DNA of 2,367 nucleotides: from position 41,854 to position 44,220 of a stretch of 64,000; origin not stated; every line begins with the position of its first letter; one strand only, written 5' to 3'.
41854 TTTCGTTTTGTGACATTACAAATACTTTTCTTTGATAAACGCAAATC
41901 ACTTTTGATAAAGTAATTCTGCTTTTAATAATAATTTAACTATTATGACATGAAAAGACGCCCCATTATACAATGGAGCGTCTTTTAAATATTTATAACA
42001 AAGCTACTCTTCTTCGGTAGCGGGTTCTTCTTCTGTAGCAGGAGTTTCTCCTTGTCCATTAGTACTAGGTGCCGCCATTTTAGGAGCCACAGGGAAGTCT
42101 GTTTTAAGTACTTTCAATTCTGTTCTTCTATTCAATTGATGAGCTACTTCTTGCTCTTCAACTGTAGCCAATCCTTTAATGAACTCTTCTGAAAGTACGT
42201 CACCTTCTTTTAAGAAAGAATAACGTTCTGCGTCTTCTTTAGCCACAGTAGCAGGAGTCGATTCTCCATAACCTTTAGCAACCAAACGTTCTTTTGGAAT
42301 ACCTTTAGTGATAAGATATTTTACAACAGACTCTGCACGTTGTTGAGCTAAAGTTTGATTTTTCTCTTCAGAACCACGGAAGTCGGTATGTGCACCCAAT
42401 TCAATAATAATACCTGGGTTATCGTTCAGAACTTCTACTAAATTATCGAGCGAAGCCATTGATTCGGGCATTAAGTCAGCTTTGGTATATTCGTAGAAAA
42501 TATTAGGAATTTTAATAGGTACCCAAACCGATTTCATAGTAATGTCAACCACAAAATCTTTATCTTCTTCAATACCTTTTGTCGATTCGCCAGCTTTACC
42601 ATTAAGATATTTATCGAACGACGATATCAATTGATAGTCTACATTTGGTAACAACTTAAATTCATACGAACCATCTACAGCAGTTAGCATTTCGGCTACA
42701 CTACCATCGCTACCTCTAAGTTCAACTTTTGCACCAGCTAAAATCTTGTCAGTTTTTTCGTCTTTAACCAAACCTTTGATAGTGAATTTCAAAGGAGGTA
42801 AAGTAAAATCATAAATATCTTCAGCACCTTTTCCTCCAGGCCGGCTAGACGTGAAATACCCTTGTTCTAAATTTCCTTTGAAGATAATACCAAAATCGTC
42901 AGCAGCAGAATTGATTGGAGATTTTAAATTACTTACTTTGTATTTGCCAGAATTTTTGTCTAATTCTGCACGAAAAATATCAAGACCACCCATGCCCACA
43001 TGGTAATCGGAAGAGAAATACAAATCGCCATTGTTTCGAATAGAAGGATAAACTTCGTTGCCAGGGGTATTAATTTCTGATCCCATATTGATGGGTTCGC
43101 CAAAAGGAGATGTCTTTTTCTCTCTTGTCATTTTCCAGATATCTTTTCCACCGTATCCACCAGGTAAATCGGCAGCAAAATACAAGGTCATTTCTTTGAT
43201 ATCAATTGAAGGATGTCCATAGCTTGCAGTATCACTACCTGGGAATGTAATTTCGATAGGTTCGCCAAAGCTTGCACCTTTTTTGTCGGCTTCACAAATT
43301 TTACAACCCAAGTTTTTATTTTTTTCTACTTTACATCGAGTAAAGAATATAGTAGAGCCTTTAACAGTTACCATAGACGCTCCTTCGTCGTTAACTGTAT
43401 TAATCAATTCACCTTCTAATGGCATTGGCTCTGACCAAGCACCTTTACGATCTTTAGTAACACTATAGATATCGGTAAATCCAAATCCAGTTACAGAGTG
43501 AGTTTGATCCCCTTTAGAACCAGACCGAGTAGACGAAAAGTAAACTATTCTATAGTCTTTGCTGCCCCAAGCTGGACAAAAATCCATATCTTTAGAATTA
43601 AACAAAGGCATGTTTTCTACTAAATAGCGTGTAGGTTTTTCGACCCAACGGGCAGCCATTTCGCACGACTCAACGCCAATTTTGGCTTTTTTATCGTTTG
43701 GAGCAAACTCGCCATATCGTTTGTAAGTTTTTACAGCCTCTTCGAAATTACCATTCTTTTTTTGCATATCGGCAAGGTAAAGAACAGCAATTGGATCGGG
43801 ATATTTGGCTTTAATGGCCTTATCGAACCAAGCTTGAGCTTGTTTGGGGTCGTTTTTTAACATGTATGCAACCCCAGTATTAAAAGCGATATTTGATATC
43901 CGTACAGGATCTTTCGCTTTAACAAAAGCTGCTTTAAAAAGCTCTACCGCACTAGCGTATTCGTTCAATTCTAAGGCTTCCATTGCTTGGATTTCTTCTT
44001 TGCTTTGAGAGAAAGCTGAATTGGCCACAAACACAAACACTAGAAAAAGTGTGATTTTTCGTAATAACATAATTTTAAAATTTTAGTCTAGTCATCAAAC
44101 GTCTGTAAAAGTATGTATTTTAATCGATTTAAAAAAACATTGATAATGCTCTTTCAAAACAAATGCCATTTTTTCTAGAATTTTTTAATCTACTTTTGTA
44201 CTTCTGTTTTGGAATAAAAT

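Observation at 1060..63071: Dense dispersed intergenic repeat family (at least 16 copies in 64 kb) with a conserved hairpin head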

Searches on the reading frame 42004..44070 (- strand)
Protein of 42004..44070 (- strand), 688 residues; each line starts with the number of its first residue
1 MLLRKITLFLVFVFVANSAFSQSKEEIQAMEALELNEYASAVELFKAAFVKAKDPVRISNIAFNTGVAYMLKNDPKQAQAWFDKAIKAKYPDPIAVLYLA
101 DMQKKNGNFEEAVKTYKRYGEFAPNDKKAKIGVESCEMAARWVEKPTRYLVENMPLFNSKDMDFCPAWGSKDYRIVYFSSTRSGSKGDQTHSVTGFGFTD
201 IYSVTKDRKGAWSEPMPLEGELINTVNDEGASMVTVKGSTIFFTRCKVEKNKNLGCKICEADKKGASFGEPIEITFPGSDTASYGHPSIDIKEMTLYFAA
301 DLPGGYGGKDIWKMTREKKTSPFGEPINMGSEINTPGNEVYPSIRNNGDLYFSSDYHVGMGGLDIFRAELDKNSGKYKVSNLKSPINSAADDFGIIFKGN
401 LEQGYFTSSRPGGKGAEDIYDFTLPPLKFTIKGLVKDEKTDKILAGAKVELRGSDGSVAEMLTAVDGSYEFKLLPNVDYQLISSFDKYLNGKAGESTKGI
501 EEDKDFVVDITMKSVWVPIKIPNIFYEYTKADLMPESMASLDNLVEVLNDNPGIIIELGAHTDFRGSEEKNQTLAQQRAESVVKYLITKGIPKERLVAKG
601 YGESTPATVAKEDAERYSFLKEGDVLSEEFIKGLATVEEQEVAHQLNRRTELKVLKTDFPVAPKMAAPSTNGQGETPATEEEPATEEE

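Call 77: search_protein_families(library=pfam, proteins=[window:42004-44070:-], max_evalue=0.01)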
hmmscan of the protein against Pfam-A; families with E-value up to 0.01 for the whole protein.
window:42004-44070:- (688 aa): 15 families
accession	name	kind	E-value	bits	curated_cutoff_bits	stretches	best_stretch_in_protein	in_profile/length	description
PF00691.25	OmpA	-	1.4e-18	67.5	27.2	1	526-616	2-94/98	OmpA family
PF13620.12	CarboxypepD_reg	-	1.1e-08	35.7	32.3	1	430-512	1-81/82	Carboxypeptidase regulatory-like domain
PF13432.12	TPR_16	-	4.6e-08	33.8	32.7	2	28-89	3-60/65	Tetratricopeptide repeat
PF07719.23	TPR_2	-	5.9e-08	32.7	27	0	62-87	4-29/34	Tetratricopeptide repeat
PF07676.18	PD40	-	2.9e-06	27.5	20.9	0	331-366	3-37/38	WD40-like Beta Propeller Repeat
PF13428.12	TPR_14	-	8.6e-06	26.4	23.5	0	95-129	3-37/44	Tetratricopeptide repeat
PF14559.12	TPR_19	-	1.6e-05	25.5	25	1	72-128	4-60/68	Tetratricopeptide repeat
PF13181.12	TPR_8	-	5.6e-05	23.4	25.7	0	64-89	6-31/34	Tetratricopeptide repeat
PF00515.34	TPR_1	-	0.0001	22.4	27.8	0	64-87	6-29/34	Tetratricopeptide repeat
PF13715.12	CarbopepD_reg_2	-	0.0002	21.8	32.2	1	431-488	1-55/88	CarboxypepD_reg-like domain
PF05359.17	DUF748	-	0.00096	17.7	50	0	569-596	1009-1037/1037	Domain of Unknown Function (DUF748)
PF13176.12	TPR_7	-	0.0014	19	27.9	0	99-118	5-24/36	Tetratricopeptide repeat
PF17802.7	SpaA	-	0.0018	18.8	23.1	1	436-481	8-56/91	Prealbumin-like fold domain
PF13174.12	TPR_6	-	0.0064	17.5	26.3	0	95-125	2-32/33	Tetratricopeptide repeat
PF25062.1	ARM_TT21_N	-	0.0072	16.5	40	0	37-117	115-192/222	Tetratricopeptide repeat protein 21 N-terminal ARM repeat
